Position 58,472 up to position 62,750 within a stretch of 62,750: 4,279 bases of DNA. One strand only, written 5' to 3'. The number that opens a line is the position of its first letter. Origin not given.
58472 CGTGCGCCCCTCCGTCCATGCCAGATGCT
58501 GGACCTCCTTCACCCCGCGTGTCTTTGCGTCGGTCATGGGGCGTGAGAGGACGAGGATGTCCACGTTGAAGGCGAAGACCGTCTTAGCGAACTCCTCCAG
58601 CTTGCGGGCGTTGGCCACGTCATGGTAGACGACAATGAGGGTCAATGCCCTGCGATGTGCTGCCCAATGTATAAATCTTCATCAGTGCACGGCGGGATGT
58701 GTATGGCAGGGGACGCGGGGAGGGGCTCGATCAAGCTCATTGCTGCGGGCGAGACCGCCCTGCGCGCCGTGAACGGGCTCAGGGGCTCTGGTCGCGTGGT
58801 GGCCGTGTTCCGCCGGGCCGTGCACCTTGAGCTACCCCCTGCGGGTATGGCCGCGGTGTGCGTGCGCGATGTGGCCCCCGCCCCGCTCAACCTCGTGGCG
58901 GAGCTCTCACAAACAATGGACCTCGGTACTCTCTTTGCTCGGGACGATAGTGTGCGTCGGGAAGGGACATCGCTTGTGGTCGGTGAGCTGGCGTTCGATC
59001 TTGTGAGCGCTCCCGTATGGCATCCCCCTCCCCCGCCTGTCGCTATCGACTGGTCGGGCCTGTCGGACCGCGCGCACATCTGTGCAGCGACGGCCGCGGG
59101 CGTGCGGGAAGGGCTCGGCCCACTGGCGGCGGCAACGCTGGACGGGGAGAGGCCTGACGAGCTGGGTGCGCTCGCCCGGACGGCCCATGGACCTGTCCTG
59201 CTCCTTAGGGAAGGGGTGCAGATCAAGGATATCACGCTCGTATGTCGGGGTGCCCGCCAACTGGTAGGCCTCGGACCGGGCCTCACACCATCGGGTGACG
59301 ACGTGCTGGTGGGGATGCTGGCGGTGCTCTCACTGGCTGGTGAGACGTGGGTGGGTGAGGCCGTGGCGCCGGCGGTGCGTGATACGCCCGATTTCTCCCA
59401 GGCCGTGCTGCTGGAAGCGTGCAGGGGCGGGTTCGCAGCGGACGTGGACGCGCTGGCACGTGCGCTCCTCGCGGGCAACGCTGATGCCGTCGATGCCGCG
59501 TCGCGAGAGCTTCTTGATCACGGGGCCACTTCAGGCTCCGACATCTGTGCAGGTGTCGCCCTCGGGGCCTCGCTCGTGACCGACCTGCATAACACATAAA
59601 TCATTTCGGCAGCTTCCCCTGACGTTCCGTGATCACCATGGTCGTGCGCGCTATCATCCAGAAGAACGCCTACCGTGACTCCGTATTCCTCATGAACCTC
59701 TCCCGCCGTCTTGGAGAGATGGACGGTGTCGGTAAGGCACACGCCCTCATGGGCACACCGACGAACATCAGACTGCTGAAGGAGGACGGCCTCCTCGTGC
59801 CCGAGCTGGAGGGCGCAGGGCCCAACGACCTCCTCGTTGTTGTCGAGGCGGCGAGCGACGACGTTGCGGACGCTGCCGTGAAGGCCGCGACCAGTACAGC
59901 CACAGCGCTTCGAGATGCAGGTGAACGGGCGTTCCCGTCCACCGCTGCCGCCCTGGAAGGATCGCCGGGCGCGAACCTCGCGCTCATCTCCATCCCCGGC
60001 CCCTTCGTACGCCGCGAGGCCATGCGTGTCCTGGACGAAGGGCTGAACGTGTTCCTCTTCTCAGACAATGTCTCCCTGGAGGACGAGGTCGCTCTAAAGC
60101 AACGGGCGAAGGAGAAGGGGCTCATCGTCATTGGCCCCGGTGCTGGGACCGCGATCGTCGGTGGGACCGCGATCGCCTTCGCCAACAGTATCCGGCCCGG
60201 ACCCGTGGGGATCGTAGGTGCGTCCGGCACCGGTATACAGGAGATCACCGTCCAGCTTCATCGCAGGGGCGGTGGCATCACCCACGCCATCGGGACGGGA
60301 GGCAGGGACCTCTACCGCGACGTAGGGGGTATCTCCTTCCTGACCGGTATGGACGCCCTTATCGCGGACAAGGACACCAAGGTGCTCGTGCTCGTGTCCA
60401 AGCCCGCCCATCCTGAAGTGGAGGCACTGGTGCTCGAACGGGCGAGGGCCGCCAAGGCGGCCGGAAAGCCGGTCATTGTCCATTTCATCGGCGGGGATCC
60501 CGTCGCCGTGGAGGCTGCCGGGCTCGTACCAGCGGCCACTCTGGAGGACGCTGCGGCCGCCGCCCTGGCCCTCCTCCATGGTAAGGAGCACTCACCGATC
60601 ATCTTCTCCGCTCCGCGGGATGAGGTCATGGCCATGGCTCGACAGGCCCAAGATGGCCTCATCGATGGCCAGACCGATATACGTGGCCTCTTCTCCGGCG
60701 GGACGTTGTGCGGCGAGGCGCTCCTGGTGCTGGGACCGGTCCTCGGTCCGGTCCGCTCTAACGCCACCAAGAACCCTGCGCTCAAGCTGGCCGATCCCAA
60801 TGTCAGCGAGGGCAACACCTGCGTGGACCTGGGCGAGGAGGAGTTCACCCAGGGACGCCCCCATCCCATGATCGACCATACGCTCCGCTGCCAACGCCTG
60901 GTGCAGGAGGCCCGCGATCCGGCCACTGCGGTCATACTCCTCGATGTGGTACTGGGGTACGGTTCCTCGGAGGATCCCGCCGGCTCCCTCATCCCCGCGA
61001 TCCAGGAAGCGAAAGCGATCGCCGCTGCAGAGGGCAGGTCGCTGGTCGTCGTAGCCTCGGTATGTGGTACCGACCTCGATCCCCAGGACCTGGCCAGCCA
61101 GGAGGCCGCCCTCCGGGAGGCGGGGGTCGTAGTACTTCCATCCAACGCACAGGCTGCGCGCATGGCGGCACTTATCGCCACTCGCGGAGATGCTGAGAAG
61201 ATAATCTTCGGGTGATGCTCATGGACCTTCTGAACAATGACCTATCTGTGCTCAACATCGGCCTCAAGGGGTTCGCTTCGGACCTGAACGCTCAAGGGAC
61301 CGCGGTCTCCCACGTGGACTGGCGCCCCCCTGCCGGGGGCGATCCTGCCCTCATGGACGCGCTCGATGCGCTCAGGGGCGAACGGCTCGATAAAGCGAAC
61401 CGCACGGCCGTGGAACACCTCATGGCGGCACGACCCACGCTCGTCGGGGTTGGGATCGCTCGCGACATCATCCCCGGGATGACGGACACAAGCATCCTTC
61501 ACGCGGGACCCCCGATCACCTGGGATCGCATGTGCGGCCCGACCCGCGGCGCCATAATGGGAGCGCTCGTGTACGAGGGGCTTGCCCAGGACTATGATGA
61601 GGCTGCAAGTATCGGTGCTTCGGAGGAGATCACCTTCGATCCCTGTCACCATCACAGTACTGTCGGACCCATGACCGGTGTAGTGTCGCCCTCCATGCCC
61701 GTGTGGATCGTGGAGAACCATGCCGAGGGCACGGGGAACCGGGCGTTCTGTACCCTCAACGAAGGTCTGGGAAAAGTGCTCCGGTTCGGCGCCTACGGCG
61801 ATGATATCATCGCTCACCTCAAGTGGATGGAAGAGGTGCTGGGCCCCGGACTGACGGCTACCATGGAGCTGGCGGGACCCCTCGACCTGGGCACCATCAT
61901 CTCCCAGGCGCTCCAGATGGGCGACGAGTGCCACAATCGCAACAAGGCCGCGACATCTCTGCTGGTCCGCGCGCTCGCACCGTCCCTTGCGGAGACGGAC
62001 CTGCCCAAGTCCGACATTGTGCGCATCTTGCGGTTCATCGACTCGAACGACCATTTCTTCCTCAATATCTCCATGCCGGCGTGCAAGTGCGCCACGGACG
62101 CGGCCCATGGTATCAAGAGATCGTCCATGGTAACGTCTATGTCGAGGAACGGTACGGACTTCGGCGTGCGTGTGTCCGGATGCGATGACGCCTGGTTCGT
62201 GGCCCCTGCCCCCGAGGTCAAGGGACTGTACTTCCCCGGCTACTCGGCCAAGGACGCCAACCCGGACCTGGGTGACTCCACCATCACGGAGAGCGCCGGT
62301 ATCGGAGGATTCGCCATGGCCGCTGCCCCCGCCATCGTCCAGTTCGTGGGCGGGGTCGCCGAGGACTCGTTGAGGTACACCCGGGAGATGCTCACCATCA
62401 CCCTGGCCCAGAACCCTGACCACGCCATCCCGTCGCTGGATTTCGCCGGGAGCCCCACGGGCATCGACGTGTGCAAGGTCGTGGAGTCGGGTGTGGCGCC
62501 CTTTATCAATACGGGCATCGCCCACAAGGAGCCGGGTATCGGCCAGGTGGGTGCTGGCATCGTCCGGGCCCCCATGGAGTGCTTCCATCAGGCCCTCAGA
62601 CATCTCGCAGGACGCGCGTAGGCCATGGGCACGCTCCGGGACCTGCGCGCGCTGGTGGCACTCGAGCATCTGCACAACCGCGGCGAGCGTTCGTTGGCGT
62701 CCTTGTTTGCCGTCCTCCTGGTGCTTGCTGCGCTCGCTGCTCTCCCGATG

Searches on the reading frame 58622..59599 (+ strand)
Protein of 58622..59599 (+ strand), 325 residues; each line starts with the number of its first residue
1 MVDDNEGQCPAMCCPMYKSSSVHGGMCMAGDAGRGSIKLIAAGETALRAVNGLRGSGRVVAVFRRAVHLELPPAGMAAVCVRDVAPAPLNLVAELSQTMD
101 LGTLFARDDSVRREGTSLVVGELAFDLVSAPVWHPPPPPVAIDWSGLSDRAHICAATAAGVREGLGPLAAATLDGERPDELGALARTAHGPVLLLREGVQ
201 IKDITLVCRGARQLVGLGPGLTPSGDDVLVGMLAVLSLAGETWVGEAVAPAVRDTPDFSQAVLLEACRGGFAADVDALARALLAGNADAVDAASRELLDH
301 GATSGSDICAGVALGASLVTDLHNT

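Call 6: search_protein_families(library=pfam, proteins=[window:58622-59599:+], max_evalue=0.001)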
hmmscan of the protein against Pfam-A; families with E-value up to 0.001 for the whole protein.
window:58622-59599:+ (325 aa): 1 family
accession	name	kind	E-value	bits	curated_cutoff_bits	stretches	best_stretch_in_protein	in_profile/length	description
PF11392.14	AllH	-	2.9e-21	76.6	25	1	214-315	1-108/109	Oxamate carbamoyltransferase subunit AllH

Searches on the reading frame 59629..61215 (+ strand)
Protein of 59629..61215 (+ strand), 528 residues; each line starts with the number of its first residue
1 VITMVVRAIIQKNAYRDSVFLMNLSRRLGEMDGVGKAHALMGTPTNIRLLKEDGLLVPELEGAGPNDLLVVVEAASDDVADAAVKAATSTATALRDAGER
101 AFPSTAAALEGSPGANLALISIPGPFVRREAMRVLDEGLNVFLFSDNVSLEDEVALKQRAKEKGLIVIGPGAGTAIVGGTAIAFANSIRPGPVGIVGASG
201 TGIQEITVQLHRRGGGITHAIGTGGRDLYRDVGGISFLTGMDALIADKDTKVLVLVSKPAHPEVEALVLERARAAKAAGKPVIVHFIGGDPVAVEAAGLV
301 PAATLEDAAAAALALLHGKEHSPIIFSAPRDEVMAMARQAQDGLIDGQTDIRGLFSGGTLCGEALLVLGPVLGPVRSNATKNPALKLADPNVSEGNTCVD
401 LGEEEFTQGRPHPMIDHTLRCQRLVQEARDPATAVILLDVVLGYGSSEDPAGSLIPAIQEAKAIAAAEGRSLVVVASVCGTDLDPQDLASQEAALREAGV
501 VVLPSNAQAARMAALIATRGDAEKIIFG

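Call 6: search_protein_families(library=pfam, proteins=[window:59629-61215:+], max_evalue=0.001)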
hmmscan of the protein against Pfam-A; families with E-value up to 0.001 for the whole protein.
window:59629-61215:+ (528 aa): 3 families
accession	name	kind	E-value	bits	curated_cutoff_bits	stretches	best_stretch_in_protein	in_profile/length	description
PF00549.24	Ligase_CoA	-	3.9e-34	118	24.5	1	354-514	1-126/128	CoA-ligase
PF02629.25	CoA_binding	-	2.7e-10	41.3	22.3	1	191-268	4-80/97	CoA binding domain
PF13607.11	Succ_CoA_lig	-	3e-05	24.2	27.4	1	190-312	1-114/138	Succinyl-CoA ligase like flavodoxin domain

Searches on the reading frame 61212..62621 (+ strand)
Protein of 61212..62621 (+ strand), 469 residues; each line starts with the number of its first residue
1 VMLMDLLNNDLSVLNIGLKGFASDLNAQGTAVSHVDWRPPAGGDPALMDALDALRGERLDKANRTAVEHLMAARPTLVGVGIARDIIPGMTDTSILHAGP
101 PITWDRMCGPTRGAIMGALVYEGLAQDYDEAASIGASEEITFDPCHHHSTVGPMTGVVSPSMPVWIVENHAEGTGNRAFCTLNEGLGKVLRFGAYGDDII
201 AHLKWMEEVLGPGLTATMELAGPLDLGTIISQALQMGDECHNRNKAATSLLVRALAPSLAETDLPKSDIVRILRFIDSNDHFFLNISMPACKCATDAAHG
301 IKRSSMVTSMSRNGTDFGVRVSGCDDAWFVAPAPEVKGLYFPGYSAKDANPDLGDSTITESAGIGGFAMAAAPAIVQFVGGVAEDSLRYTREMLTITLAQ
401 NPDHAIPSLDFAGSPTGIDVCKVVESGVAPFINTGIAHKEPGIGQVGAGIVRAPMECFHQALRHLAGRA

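Call 6: search_protein_families(library=pfam, proteins=[window:61212-62621:+], max_evalue=0.001)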
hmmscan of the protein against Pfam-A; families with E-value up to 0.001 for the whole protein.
window:61212-62621:+ (469 aa): 1 family
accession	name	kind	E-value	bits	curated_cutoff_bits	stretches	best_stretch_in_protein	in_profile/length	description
PF06545.17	AllG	-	2e-98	328.6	27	1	140-356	1-215/215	Oxamate carbamoyltransferase subunit AllG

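Call 58: find_encoding_contigs(protein=window:61212-62621:+, flank=10000, max_places=2)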
Protein window:61212-62621:+ (469 aa): no gene with exactly this product is on record in the collection.
